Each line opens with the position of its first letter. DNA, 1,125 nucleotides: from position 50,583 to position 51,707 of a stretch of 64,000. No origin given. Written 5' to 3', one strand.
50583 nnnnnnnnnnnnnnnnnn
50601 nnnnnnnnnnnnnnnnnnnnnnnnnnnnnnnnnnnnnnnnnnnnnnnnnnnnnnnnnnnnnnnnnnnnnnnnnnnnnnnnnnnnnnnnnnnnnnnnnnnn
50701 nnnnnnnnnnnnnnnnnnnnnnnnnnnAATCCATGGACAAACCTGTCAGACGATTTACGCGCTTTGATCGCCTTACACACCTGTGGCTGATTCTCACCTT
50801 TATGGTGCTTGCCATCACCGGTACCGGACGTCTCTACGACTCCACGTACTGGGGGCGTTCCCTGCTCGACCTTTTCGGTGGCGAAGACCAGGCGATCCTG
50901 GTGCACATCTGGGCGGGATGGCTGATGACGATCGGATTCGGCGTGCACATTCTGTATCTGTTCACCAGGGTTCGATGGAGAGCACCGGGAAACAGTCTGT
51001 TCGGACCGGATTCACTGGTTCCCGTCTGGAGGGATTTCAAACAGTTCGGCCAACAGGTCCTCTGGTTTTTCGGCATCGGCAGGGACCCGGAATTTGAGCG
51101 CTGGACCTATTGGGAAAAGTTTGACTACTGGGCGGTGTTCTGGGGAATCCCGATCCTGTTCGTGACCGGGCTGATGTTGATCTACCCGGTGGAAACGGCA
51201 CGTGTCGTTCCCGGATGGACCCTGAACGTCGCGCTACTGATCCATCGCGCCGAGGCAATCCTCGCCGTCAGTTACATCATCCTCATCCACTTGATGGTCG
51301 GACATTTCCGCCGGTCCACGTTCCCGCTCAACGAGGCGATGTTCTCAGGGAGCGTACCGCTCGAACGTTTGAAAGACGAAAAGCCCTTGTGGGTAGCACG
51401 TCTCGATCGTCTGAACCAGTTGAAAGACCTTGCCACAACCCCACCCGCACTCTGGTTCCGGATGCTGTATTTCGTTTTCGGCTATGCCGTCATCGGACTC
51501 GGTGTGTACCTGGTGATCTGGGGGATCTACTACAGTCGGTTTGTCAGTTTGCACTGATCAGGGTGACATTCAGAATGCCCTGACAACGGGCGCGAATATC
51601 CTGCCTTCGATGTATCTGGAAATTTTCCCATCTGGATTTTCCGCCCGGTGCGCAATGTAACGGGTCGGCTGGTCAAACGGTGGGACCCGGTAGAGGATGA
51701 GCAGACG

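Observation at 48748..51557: Three-gene redox module: octaheme c lipoprotein + membrane-anchored triheme c + cytochrome b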

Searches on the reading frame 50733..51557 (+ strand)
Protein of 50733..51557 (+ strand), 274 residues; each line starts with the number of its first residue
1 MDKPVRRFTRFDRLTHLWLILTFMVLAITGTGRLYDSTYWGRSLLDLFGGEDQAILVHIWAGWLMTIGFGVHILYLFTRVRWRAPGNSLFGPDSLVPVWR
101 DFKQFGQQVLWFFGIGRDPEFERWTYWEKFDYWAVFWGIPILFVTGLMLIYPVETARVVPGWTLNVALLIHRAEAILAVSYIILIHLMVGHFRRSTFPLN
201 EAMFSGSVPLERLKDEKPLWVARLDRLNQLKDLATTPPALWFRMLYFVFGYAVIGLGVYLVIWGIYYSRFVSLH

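Call 3: search_protein_families(library=pfam, proteins=[window:50733-51557:+], max_evalue=0.01)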
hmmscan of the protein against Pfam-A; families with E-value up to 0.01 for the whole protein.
window:50733-51557:+ (274 aa): 2 families
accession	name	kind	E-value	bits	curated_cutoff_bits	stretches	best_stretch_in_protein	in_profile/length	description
PF01292.26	Ni_hydr_CYTB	-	5.5e-11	43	30.1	1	7-194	1-166/179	Prokaryotic cytochrome b561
PF14358.11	DUF4405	-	0.00015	22.6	26.7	1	15-75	2-64/66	Domain of unknown function (DUF4405)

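Call 4: search_protein_families(library=ncbifam, proteins=[window:50733-51557:+], max_evalue=0.01)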
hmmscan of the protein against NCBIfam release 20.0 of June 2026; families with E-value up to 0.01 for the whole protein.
window:50733-51557:+ (274 aa): 3 families
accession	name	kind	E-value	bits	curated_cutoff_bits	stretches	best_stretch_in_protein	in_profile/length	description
TIGR01583.1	formate-DH-gamm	equivalog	8.4e-13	48.8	115.85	2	5-75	2-69/204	formate dehydrogenase subunit gamma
NF007924.0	PRK10639.1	equivalog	1.1e-06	28.5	341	1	3-226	5-204/211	formate dehydrogenase cytochrome b556 subunit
NF011582.1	PRK15006.1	equivalog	0.0063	16.1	204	1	130-190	172-228/248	thiosulfate reductase cytochrome B subunit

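Call 49: search_solved_structures(query=window:50733-51557:+, max_evalue=1, show_alignments=2)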
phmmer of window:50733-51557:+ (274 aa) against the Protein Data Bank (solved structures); distinct sequences matched with E-value up to 1: 0.

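Call 55: search_solved_structures(query=A3, max_evalue=1, show_alignments=2)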
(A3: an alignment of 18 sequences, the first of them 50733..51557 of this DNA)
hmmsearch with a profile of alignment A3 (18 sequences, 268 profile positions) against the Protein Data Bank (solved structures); distinct sequences matched with E-value up to 1: 1.
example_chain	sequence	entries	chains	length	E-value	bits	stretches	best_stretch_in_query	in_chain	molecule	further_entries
5yrp_A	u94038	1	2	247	0.8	12.3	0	73-120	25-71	Sensory box/response regulator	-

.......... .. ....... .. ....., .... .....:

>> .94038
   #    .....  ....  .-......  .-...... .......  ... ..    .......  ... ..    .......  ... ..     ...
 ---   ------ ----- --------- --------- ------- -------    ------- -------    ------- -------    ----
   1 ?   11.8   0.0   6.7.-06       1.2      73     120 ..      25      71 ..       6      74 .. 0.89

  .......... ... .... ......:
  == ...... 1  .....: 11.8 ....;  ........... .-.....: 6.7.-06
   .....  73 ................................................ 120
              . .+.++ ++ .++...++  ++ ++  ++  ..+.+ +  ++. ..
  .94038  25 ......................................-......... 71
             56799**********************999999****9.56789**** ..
